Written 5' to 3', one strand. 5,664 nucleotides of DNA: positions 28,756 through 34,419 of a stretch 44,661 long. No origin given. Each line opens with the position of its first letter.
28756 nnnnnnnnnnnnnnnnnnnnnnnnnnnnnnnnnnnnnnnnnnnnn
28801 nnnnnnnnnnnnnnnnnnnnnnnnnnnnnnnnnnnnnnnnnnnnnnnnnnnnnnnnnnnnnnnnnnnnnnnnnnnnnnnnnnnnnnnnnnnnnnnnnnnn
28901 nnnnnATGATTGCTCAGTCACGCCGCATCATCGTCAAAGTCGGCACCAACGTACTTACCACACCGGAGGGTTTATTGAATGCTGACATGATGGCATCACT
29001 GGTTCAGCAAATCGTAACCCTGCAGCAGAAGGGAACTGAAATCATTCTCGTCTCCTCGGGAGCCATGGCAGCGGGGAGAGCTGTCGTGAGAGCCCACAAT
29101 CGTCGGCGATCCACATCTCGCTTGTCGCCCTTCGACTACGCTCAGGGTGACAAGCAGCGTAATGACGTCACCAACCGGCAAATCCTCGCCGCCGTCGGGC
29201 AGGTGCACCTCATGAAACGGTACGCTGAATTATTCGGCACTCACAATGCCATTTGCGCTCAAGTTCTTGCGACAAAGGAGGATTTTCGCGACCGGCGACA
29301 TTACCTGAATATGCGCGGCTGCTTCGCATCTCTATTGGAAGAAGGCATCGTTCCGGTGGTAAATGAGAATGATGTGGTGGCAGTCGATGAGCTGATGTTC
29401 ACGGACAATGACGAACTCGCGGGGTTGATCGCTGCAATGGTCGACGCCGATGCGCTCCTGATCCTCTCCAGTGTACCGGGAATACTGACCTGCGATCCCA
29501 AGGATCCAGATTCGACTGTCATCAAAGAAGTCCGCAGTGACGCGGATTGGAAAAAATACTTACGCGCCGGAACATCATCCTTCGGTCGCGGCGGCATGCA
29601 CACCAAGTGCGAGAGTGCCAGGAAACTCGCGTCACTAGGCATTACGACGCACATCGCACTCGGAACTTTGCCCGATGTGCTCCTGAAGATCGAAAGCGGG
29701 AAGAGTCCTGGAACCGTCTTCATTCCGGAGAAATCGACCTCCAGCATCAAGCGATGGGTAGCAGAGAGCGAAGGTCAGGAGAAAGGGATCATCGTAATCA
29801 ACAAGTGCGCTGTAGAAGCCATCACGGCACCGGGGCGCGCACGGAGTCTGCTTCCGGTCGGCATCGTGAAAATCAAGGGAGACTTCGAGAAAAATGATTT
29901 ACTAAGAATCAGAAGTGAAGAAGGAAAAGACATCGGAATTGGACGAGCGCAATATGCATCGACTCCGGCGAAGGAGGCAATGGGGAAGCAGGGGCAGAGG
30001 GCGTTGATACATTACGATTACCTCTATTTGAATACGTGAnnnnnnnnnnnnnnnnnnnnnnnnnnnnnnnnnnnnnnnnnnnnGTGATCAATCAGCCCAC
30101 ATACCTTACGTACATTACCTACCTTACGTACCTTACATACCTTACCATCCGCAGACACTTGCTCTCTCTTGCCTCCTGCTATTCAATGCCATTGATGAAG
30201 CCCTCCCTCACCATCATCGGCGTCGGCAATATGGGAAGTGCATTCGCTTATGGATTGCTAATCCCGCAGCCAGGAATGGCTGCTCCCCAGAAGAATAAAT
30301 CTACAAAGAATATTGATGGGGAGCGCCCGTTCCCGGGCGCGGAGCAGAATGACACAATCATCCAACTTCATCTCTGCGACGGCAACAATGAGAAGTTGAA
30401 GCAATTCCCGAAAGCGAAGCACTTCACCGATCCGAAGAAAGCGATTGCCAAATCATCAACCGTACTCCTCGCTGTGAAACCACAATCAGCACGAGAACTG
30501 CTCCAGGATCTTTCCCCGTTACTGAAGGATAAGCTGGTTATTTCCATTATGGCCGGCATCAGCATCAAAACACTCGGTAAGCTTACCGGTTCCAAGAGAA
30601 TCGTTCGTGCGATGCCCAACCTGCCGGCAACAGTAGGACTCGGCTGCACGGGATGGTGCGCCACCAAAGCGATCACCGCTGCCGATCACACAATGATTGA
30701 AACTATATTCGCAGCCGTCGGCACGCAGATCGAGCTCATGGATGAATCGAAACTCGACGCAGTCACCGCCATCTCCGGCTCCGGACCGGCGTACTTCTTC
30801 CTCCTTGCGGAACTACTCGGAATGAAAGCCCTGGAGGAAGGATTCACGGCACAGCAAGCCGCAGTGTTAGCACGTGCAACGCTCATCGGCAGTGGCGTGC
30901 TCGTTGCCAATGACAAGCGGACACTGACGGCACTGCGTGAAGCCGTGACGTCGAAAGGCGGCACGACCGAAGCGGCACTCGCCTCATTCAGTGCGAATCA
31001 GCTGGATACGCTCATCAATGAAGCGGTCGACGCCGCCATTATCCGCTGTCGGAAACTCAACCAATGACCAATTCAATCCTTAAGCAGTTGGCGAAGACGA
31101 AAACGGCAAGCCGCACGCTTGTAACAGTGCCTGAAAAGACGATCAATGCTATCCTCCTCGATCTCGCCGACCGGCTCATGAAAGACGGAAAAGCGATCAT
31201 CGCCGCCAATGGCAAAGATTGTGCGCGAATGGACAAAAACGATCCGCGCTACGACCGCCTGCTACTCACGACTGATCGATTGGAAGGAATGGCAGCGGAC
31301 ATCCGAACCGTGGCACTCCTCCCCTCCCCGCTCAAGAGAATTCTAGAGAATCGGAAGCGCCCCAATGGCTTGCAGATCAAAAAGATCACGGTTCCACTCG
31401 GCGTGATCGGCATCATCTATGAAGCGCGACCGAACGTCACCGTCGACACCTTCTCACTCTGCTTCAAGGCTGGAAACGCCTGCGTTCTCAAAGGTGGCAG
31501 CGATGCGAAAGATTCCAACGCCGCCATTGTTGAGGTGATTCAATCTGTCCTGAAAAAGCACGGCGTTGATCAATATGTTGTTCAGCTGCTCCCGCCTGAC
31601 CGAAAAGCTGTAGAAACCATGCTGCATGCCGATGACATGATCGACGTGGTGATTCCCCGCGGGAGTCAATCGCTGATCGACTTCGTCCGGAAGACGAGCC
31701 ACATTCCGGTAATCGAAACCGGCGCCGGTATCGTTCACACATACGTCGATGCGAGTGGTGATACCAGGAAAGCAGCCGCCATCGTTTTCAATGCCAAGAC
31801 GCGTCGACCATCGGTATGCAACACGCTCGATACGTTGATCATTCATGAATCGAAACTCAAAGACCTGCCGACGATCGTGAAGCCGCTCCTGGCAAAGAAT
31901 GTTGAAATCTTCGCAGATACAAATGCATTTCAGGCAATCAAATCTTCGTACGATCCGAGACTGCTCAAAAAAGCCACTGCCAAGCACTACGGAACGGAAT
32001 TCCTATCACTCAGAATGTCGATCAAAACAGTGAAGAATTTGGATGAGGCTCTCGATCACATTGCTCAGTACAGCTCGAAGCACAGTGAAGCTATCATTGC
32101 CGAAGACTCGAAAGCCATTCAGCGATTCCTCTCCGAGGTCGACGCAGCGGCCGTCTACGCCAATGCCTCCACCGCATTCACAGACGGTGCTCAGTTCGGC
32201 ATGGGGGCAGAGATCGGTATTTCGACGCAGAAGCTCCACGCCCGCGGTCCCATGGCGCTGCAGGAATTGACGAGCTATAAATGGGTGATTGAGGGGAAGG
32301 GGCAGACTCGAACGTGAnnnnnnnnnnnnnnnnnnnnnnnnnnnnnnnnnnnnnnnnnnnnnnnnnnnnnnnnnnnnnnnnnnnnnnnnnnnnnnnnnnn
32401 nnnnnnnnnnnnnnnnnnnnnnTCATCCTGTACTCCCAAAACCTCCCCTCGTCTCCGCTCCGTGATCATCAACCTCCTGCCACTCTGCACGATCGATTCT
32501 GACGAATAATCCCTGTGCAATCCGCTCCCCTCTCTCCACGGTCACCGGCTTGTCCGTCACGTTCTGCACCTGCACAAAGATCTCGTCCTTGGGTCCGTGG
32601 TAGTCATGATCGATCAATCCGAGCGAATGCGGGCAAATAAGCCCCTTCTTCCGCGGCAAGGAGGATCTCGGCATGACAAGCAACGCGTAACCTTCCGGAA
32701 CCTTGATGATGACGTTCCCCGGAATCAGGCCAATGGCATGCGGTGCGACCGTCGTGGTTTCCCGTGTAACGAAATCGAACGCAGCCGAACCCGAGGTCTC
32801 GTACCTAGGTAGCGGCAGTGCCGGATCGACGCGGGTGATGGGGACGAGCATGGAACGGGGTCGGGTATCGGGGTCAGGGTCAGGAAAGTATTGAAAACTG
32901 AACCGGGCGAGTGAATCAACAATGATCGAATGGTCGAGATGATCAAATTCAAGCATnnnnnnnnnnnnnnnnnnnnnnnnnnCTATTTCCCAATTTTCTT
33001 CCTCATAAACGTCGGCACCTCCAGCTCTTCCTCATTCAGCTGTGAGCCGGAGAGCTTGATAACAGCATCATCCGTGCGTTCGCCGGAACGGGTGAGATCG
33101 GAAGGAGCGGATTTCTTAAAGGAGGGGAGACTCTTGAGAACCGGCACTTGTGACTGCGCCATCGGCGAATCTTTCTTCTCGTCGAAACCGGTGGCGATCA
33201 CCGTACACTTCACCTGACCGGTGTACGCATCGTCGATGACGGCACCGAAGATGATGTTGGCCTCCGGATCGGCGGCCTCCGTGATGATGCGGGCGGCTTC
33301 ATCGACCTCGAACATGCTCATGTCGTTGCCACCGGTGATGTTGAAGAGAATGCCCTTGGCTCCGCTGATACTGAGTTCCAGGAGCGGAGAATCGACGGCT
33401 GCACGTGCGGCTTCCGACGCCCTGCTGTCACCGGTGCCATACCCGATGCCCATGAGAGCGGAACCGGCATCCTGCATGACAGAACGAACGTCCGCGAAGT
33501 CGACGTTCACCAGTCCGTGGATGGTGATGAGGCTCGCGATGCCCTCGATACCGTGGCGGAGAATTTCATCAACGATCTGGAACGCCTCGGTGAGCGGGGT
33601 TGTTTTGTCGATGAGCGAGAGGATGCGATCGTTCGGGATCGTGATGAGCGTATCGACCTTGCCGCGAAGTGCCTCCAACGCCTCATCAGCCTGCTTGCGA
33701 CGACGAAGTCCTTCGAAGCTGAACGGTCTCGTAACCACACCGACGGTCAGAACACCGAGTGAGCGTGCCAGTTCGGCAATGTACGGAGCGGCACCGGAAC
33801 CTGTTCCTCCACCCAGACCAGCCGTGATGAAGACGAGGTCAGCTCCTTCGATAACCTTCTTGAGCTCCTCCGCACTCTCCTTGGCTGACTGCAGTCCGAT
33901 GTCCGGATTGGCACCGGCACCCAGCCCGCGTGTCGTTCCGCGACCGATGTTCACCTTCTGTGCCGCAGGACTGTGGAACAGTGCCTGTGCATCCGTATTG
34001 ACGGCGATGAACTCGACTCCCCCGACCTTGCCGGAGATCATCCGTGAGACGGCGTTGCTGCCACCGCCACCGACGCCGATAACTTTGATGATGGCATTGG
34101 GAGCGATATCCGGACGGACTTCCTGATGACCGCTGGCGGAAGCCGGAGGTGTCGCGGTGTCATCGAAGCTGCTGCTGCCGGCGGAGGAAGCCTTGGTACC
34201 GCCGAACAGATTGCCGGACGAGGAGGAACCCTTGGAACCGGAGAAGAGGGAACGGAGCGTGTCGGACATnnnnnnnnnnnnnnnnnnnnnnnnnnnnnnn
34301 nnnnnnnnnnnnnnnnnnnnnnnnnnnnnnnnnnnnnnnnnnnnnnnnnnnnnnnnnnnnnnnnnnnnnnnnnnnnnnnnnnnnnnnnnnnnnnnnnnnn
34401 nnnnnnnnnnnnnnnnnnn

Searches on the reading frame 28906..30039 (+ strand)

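Call 61: search_protein_families(library=pfam, proteins=[window:28906-30039:+], max_evalue=0.00001)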
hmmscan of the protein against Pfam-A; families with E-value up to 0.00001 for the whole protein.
window:28906-30039:+ (377 aa): 2 families
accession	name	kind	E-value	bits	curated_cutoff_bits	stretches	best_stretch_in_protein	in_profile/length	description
PF00696.33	AA_kinase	-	1.5e-44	152.9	24.9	1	7-251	2-233/234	Amino acid kinase family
PF01472.26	PUA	-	7.7e-15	55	24.8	1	294-364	1-68/74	PUA domain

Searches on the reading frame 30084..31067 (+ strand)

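Call 61: search_protein_families(library=pfam, proteins=[window:30084-31067:+], max_evalue=0.00001)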
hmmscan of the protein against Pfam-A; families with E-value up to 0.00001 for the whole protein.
window:30084-31067:+ (327 aa): 2 families
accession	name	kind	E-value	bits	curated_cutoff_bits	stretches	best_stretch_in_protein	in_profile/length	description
PF14748.11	P5CR_dimer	-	3.9e-28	98.2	25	1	221-325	1-105/105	Pyrroline-5-carboxylate reductase dimerisation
PF03807.23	F420_oxidored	-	3e-11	44.2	21.6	1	101-158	33-94/94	NADP oxidoreductase coenzyme F420-dependent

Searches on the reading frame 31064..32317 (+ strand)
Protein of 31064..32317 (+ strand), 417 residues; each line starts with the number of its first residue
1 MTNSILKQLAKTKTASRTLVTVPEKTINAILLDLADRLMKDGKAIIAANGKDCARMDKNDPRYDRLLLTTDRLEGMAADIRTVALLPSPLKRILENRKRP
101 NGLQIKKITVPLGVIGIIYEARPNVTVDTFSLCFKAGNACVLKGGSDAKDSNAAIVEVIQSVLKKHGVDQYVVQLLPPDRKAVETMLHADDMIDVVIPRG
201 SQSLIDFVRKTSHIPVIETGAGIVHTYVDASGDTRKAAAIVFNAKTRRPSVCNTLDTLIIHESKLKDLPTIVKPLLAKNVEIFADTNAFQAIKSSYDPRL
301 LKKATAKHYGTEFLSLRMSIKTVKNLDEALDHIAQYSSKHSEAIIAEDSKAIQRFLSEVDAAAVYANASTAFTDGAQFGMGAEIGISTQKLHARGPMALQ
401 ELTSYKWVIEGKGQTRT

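Call 61: search_protein_families(library=pfam, proteins=[window:31064-32317:+], max_evalue=0.00001)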
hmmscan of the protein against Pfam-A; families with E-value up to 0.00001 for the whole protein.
window:31064-32317:+ (417 aa): 1 family
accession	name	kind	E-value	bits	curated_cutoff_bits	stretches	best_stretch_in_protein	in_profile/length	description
PF00171.27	Aldedh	-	5e-14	52.1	23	1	10-267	36-284/461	Aldehyde dehydrogenase family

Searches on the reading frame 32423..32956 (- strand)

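Call 61: search_protein_families(library=pfam, proteins=[window:32423-32956:-], max_evalue=0.00001)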
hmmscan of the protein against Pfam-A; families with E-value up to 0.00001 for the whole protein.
window:32423-32956:- (177 aa): 2 families
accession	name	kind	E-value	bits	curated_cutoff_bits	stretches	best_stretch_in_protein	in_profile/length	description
PF00692.24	dUTPase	-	9.4e-24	84.1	22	1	48-177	4-129/129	dUTPase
PF22769.1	DCD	-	8.4e-08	32.9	27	1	65-151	68-150/153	dCTP deaminase-like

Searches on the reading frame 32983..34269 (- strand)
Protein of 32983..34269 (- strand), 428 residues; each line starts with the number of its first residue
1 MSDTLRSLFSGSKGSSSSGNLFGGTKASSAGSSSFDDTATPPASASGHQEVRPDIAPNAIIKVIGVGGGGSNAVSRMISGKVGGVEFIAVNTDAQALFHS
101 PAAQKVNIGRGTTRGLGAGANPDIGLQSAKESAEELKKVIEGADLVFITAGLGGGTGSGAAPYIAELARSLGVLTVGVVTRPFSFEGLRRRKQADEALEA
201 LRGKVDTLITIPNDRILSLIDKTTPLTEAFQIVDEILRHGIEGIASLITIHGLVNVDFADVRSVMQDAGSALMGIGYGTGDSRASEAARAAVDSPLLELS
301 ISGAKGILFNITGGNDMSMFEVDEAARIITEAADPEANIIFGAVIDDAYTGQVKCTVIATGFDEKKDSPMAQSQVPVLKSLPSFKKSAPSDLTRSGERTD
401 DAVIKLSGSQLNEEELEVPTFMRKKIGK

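Call 61: search_protein_families(library=pfam, proteins=[window:32983-34269:-], max_evalue=0.00001)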
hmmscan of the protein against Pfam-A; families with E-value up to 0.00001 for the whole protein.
window:32983-34269:- (428 aa): 2 families
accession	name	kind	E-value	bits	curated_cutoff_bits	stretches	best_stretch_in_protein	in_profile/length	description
PF00091.31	Tubulin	-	3.7e-45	155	33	1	61-220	2-189/190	Tubulin/FtsZ family, GTPase domain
PF12327.13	FtsZ_C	-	8.3e-35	119.4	27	1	269-363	1-95/95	FtsZ family, C-terminal domain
